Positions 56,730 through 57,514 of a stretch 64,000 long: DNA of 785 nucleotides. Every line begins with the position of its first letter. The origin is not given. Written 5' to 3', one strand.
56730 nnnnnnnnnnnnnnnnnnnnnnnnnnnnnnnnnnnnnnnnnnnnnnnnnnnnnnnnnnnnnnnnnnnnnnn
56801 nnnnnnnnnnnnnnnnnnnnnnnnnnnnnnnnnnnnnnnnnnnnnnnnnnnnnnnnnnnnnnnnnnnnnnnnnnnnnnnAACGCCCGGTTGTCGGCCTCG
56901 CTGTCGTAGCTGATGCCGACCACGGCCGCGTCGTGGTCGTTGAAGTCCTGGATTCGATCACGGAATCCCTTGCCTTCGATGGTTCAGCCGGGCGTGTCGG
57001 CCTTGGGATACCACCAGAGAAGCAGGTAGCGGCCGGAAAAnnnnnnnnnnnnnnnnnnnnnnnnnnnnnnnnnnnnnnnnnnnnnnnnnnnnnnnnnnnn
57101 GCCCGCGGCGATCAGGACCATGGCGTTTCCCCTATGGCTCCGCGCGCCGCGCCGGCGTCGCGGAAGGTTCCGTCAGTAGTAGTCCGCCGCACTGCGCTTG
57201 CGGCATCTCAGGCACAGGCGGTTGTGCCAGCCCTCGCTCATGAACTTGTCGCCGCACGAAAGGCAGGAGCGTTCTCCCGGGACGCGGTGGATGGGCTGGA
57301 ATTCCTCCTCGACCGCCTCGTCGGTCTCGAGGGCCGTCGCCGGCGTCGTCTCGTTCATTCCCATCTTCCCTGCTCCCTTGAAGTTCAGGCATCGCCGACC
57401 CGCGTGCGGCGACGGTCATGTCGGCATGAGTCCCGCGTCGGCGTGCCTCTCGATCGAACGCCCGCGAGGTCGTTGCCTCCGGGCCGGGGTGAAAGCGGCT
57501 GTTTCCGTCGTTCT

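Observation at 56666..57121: Bcp-type peroxiredoxin with TGA at the peroxidatic cysteine plus a downstream hairpin: candidate selenoprotein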

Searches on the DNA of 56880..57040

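Call 54: search_rna_families(source=window, start=56880, end=57040, threshold=evalue, max_evalue=10)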
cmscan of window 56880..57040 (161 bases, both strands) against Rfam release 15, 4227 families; matches with E-value up to 10: 1.
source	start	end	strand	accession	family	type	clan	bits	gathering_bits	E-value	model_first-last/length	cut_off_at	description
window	56921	57038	+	RF00001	5S_rRNA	Gene; rRNA;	CL00113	18.4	38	0.11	1-120/120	no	5S ribosomal RNA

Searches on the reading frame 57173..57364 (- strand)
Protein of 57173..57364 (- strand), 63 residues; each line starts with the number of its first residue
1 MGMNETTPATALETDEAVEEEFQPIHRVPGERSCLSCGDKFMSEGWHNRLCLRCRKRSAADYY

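Call 18: search_protein_families(library=pfam, proteins=[window:57173-57364:-], max_evalue=0.0001)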
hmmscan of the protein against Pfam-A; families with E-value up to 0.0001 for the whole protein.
window:57173-57364:- (63 aa): 0 families

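Call 49: search_protein_families(library=ncbifam, proteins=[window:57173-57364:-], max_evalue=0.01)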
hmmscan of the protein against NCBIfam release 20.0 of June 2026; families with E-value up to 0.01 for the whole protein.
window:57173-57364:- (63 aa): 0 families

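Call 58: search_protein_families(library=pfam, proteins=[window:57176-57364:-], max_evalue=5)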
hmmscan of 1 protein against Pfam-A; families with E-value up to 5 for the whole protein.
seq(63 aa): 2 families
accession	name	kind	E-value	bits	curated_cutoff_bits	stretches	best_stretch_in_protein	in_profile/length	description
PF01155.25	HypA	-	0.013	15.9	28.9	1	15-58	54-96/112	Hydrogenase/urease nickel incorporation, metallochaperone, hypA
PF11682.14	Zn_ribbon_11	-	0.7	10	24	1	30-46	17-33/37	Probable zinc-ribbon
